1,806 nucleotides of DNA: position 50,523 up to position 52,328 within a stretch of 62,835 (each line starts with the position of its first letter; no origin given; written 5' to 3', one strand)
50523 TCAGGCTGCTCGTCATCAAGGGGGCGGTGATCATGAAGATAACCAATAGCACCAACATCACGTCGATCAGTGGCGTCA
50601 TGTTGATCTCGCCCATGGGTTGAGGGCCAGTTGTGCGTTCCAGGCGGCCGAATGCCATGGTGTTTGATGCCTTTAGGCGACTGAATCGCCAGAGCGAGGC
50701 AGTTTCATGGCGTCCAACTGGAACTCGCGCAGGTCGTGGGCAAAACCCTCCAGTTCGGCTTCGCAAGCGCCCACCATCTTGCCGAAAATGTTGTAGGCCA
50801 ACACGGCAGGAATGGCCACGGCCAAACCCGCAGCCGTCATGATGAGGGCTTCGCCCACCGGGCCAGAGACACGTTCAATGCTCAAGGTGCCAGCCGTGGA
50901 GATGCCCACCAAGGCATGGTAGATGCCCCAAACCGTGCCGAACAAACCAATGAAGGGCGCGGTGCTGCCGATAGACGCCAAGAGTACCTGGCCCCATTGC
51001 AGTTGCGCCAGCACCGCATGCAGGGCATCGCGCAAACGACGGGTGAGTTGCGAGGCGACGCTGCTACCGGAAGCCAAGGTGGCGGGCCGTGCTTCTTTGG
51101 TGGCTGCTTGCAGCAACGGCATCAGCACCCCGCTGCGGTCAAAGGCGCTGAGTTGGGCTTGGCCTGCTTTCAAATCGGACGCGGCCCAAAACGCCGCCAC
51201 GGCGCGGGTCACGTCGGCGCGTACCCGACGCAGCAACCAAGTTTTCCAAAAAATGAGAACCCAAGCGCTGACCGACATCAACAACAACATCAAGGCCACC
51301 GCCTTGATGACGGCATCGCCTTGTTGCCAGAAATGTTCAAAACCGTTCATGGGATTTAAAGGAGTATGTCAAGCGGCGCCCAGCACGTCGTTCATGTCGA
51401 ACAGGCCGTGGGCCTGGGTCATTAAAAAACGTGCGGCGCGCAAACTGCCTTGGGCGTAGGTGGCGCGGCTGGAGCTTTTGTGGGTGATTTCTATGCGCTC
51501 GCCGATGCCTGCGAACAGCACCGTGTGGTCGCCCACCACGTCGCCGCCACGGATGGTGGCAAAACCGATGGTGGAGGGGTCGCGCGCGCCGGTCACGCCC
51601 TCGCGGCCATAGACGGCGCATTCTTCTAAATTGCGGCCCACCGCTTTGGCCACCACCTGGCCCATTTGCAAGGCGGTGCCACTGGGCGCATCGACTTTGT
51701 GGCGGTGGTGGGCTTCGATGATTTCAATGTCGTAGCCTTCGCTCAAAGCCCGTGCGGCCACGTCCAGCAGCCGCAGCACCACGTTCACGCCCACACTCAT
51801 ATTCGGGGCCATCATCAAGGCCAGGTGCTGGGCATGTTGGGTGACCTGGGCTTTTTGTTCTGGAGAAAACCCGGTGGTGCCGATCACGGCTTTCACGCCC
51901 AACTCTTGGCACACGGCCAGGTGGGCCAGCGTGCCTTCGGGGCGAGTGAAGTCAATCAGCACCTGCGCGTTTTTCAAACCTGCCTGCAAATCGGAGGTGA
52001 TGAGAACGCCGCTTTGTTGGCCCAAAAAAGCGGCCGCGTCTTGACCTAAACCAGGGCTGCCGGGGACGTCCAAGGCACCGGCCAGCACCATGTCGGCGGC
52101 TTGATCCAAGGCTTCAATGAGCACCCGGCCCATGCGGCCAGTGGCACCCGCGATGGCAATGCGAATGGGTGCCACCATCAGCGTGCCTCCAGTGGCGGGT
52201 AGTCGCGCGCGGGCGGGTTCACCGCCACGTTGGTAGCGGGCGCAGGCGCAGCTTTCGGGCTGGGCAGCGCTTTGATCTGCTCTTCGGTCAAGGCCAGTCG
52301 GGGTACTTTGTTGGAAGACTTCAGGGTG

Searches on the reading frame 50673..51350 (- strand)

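Call 21: search_protein_families(library=pfam, proteins=[window:50673-51350:-])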
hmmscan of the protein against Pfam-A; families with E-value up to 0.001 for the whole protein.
window:50673-51350:- (225 aa): 1 family
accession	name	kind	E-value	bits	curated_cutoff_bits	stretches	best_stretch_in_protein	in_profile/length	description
PF01618.21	MotA_ExbB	-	3.4e-28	98.4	22.9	1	94-200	19-125/127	MotA/TolQ/ExbB proton channel family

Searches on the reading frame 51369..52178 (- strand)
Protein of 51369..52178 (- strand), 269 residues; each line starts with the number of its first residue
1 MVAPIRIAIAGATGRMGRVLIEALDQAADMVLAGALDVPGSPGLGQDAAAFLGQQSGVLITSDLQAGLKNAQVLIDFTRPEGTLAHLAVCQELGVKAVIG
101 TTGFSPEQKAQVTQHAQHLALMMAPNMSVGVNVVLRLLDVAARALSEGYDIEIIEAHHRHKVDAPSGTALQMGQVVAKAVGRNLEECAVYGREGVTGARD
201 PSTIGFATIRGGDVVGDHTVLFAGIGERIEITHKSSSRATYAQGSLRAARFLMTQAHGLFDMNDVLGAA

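Call 16: find_encoding_contigs(protein=window:51369-52178:-, flank=10000, max_places=10)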
Protein window:51369-52178:- (269 aa): 2 contigs read that carry it; 1 place shown.
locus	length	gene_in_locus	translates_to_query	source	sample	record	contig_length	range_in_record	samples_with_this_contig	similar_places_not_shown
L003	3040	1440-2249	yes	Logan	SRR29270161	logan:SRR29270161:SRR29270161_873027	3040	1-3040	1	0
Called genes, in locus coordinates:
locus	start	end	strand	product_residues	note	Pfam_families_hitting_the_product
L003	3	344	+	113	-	?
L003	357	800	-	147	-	PF01475:FUR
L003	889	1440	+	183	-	PF04355:BamE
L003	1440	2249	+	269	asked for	PF01113:DapB_N, PF05173:DapB_C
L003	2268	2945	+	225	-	PF01618:MotA_ExbB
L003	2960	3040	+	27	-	?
